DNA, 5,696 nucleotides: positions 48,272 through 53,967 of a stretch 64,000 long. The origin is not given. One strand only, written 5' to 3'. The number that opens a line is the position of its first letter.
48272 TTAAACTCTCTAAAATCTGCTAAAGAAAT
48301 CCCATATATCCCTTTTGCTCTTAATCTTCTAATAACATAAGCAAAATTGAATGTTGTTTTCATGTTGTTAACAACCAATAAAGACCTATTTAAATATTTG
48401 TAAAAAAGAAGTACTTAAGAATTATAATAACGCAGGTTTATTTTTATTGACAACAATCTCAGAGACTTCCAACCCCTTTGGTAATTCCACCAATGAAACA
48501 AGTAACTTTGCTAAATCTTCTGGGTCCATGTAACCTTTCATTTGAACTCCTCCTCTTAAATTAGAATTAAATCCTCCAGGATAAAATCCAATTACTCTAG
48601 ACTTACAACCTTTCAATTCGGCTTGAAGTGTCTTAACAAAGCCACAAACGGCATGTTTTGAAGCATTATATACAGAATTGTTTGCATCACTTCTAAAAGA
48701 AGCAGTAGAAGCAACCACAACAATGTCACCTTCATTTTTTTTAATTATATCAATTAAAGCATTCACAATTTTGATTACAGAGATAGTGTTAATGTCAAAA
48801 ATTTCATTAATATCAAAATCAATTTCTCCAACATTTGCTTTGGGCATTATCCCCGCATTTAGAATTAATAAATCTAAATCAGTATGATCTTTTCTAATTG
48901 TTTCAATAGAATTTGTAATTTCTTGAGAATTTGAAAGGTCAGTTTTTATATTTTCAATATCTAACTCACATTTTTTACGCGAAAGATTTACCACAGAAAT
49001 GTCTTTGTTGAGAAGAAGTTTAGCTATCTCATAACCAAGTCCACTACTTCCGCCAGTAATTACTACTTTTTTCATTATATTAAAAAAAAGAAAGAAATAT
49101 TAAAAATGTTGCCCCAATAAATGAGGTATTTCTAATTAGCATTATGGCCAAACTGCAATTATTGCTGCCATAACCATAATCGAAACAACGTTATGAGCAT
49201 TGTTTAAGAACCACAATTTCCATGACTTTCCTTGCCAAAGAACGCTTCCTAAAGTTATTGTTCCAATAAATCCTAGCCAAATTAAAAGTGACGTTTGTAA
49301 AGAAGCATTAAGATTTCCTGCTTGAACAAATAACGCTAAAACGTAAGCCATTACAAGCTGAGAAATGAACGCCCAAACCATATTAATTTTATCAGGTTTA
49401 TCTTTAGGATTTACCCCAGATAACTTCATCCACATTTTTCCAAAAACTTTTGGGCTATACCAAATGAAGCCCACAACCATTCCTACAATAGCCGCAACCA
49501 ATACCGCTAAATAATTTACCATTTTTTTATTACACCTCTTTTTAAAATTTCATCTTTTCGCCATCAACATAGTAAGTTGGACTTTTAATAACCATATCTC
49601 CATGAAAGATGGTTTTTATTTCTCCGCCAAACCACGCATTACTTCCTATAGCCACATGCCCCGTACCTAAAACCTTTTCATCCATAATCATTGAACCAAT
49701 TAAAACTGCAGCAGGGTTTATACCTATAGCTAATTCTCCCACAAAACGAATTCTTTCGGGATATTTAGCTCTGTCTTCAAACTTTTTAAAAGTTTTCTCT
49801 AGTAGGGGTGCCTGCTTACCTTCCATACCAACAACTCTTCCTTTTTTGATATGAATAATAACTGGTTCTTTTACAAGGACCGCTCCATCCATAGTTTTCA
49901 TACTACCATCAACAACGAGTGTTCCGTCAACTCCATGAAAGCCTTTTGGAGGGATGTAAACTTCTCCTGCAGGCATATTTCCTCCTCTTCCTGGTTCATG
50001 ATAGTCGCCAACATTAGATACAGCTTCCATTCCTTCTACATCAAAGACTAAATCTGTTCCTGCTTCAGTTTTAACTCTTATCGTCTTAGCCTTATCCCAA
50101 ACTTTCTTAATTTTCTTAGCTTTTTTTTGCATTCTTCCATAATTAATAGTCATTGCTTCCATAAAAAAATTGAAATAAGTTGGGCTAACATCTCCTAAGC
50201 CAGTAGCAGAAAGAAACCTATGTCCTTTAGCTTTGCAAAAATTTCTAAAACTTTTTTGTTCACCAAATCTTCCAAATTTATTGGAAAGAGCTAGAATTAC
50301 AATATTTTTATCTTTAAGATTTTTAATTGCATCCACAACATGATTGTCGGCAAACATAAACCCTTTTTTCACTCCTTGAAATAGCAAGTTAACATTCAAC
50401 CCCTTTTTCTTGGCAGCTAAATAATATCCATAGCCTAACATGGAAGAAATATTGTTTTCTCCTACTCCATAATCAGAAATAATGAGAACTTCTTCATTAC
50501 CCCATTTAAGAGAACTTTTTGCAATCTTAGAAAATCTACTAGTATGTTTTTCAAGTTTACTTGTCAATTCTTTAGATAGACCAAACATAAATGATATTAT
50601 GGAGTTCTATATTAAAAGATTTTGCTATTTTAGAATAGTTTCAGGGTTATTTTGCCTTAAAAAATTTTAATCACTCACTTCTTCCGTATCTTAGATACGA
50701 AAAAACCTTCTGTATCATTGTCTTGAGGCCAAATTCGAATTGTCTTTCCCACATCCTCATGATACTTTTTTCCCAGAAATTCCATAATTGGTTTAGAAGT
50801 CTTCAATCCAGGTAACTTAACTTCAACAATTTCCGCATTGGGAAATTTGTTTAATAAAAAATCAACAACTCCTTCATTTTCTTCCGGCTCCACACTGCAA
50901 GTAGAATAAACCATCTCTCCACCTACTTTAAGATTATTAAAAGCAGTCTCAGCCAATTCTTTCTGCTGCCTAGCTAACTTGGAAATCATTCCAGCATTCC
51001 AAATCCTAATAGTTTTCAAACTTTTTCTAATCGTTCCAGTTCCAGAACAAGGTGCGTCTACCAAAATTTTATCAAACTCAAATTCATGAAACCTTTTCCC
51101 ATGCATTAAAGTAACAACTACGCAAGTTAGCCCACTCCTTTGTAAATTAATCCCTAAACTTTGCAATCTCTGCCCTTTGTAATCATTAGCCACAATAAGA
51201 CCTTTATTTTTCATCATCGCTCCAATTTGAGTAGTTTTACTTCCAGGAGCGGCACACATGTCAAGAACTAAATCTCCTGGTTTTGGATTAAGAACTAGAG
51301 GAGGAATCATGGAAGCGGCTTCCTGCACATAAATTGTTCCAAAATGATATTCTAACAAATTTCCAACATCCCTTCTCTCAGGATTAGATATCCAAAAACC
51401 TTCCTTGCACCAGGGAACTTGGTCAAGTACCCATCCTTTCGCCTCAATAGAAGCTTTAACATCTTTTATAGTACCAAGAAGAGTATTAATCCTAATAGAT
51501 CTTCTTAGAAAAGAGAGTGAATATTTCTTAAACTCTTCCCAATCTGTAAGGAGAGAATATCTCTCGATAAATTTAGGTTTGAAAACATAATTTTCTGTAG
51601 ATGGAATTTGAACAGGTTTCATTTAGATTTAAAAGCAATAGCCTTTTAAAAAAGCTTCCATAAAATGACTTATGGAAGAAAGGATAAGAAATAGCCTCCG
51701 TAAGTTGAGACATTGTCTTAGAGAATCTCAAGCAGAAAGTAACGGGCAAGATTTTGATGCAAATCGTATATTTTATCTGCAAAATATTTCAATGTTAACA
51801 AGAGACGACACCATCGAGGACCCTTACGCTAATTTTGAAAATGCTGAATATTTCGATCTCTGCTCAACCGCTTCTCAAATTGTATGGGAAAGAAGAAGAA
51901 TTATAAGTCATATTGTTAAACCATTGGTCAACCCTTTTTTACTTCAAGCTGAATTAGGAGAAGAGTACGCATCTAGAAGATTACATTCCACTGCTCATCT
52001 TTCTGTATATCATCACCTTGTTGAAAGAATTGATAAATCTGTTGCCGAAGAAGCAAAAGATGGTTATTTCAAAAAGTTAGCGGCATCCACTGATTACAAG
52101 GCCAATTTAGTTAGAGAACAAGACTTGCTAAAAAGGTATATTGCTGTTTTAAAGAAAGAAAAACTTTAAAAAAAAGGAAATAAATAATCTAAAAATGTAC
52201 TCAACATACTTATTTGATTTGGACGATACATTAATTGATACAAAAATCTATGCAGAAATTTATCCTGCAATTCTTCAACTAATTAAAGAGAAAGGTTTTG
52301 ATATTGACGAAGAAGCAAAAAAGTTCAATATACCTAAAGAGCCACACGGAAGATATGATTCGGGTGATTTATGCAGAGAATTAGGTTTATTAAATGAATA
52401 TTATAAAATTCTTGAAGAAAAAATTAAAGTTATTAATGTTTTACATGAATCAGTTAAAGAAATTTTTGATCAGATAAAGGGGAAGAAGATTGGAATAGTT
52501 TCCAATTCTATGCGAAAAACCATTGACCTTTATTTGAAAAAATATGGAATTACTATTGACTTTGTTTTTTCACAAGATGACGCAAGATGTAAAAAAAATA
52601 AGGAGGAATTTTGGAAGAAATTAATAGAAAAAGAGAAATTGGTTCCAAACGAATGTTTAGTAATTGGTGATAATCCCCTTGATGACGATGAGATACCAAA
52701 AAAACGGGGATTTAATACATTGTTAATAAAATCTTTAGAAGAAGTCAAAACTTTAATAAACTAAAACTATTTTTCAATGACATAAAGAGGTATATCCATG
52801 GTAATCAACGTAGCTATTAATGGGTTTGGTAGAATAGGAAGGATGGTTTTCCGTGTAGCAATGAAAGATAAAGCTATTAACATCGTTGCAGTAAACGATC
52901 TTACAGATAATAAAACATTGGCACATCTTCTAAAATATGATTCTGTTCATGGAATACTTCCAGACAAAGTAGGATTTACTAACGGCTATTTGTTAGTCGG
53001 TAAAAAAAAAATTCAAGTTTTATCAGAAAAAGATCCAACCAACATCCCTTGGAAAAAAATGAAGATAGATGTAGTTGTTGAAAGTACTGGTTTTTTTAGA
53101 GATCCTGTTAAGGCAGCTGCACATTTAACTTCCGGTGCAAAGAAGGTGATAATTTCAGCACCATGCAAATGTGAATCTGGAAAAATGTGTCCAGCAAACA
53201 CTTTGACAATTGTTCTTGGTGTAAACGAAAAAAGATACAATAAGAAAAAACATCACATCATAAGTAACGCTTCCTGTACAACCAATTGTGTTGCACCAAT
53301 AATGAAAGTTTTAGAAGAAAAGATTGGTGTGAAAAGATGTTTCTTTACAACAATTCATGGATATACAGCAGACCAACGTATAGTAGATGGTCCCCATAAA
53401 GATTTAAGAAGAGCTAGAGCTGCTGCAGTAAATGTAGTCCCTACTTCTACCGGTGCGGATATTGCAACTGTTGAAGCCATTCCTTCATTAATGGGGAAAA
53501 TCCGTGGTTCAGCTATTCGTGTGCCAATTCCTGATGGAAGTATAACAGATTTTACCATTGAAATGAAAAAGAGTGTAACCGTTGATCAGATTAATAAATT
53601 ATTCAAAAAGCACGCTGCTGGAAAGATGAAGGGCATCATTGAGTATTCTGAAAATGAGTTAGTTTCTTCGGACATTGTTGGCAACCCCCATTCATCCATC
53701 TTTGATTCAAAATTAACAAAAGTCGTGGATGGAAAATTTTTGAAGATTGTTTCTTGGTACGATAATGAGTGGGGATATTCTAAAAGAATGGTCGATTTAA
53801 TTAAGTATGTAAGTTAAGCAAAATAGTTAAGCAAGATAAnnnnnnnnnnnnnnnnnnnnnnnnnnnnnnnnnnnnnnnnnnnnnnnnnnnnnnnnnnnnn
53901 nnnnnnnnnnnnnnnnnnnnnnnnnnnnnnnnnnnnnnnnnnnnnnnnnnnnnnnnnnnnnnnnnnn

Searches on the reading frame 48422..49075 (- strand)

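Call 12: search_protein_families(library=pfam, proteins=[window:48422-49075:-], max_evalue=0.0001)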
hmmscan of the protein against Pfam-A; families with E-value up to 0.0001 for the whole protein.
window:48422-49075:- (217 aa): 4 families
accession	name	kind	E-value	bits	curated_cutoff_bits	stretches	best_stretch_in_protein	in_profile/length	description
PF00106.31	adh_short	-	5.2e-36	124.4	26.6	1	2-175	1-188/195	short chain dehydrogenase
PF13561.12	adh_short_C2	-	2.4e-20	73.6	27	1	11-177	6-184/236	Enoyl-(Acyl carrier protein) reductase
PF08659.16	KR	-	2.3e-05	24.8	22.6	0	4-152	3-165/180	KR domain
PF01370.27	Epimerase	-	8.8e-05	22.5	20.9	0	4-129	1-120/240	NAD dependent epimerase/dehydratase family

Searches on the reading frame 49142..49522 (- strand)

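Call 12: search_protein_families(library=pfam, proteins=[window:49142-49522:-], max_evalue=0.0001)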
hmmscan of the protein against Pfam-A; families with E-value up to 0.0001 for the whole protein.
window:49142-49522:- (126 aa): 1 family
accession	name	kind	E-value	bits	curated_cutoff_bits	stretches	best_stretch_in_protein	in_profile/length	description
PF08570.15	DUF1761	-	3.5e-28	98.8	31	1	5-122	1-122/123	Protein of unknown function (DUF1761)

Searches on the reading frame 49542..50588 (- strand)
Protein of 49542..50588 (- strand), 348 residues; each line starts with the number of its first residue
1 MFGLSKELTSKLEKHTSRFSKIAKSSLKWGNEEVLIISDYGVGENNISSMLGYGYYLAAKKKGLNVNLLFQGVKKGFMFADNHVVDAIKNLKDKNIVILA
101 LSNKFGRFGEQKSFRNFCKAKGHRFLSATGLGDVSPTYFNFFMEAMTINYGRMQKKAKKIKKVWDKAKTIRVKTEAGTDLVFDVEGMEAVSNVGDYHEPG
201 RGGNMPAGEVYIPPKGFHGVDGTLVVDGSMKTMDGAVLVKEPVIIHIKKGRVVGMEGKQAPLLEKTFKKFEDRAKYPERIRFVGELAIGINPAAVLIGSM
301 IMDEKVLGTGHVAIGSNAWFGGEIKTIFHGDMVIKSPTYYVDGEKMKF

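Call 3: search_protein_families(library=pfam, proteins=[window:49542-50588:-], max_evalue=0.01)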
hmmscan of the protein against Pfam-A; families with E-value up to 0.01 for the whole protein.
window:49542-50588:- (348 aa): 1 family
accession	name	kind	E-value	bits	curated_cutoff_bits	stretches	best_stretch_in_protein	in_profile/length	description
PF02073.20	Peptidase_M29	-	7.5e-08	32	27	1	152-316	187-348/406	Thermophilic metalloprotease (M29)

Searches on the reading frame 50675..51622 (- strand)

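Call 3: search_protein_families(library=pfam, proteins=[window:50675-51622:-], max_evalue=0.01)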
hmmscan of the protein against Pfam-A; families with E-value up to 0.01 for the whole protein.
window:50675-51622:- (315 aa): 3 families
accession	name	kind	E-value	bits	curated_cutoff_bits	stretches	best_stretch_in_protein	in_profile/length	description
PF01189.24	Methyltr_RsmB-F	-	1.3e-53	182.1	27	1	109-312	2-198/199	16S rRNA methyltransferase RsmB/F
PF17125.10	Methyltr_RsmF_N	-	4.5e-14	53.1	34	1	17-102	4-86/86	N-terminal domain of 16S rRNA methyltransferase RsmF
PF01728.25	FtsJ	-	0.0017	18.7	24.1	1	114-268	20-164/181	FtsJ-like methyltransferase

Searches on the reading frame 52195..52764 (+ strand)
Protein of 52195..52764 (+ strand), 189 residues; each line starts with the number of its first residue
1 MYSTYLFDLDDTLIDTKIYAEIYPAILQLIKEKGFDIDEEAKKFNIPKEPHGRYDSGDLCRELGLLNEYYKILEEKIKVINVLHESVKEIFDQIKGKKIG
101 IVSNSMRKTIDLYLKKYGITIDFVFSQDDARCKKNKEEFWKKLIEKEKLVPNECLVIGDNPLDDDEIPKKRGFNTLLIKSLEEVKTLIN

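Call 3: search_protein_families(library=pfam, proteins=[window:52195-52764:+], max_evalue=0.01)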
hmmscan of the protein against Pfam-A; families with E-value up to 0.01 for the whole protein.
window:52195-52764:+ (189 aa): 4 families
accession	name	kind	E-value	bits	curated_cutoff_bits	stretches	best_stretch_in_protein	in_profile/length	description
PF13419.12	HAD_2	-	4.1e-17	63.3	23.8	1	6-165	2-165/178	Haloacid dehalogenase-like hydrolase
PF00702.32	Hydrolase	-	3.1e-16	60.8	26.4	1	3-163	2-183/191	haloacid dehalogenase-like hydrolase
PF13242.12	Hydrolase_like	-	0.0012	19.1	22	1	132-180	2-50/75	HAD-hyrolase-like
PF12710.13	HAD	-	0.0015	19.4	27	1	6-163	2-184/189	haloacid dehalogenase-like hydrolase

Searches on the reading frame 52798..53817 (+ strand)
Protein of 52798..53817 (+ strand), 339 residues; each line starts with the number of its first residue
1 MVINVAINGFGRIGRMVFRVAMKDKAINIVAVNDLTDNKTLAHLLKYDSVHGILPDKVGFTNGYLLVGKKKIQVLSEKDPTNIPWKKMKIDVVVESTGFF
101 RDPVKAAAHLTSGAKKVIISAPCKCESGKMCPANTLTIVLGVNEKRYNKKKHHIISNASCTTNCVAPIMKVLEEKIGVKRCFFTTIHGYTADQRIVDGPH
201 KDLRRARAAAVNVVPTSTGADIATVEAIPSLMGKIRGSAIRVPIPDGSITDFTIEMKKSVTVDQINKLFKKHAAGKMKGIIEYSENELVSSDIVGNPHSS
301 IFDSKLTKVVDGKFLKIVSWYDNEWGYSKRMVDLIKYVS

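Call 3: search_protein_families(library=pfam, proteins=[window:52798-53817:+], max_evalue=0.01)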
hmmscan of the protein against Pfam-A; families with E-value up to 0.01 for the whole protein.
window:52798-53817:+ (339 aa): 4 families
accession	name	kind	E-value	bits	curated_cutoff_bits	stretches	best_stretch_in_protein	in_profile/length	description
PF02800.25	Gp_dh_C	-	3.3e-59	199.4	24.4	1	165-321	1-158/158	Glyceraldehyde 3-phosphate dehydrogenase, C-terminal domain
PF00044.30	Gp_dh_N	-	8.1e-40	135.6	31.7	1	3-102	1-100/101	Glyceraldehyde 3-phosphate dehydrogenase, NAD binding domain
PF02774.23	Semialdhyde_dhC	-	0.004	17.7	26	1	231-276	90-133/184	Semialdehyde dehydrogenase, dimerisation domain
PF01113.26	DapB_N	-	0.0062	17.1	25.6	0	3-38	1-37/124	Dihydrodipicolinate reductase, N-terminus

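Call 4: search_protein_families(library=ncbifam, proteins=[window:52798-53817:+], max_evalue=0.001)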
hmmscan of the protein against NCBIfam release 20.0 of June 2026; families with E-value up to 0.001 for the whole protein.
window:52798-53817:+ (339 aa): 13 families
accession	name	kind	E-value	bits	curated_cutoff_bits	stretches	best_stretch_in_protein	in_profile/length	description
NF005830.0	PRK07729.1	equivalog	2.1e-128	428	546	1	2-338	2-330/343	glyceraldehyde-3-phosphate dehydrogenase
TIGR01534.1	GAPDH-I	equivalog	8.6e-127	422.9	367.2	1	4-333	1-330/330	type I glyceraldehyde-3-phosphate dehydrogenase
NF005641.0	PRK07403.1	equivalog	6.3e-115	383.9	616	1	3-338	2-332/337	type I glyceraldehyde-3-phosphate dehydrogenase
NF033735.1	G3PDH_Arsen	exception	1.2e-112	376.6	450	1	5-334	1-322/323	ArsJ-associated glyceraldehyde-3-phosphate dehydrogenase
NF006512.0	PRK08955.1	equivalog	7.6e-103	344.3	563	1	1-338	1-330/334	glyceraldehyde-3-phosphate dehydrogenase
NF011954.0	PRK15425.1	equivalog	3.7e-98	328.6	662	1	1-339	1-330/331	glyceraldehyde-3-phosphate dehydrogenase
NF010058.0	PRK13535.1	equivalog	1.2e-92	310.7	539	1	1-334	1-329/339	erythrose-4-phosphate dehydrogenase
TIGR01532.1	E4PD_g-proteo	equivalog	2.4e-90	303.1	530.55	1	5-333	2-325/325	erythrose-4-phosphate dehydrogenase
NF006139.0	PRK08289.1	equivalog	1.4e-79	268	431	1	4-338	130-469/480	glyceraldehyde-3-phosphate dehydrogenase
NF003251.0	PRK04207.1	equivalog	1.4e-08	34.2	185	1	152-272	133-245/343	type II glyceraldehyde-3-phosphate dehydrogenase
NF011456.0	PRK14874.1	equivalog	3.2e-08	33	223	1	138-185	109-156/346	aspartate-semialdehyde dehydrogenase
TIGR01296.1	asd_B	equivalog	4.9e-06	25.9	324.2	0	137-185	103-152/339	aspartate-semialdehyde dehydrogenase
NF006416.0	PRK08664.1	subfamily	8.9e-05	21.8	232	0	144-277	133-272/350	aspartate-semialdehyde dehydrogenase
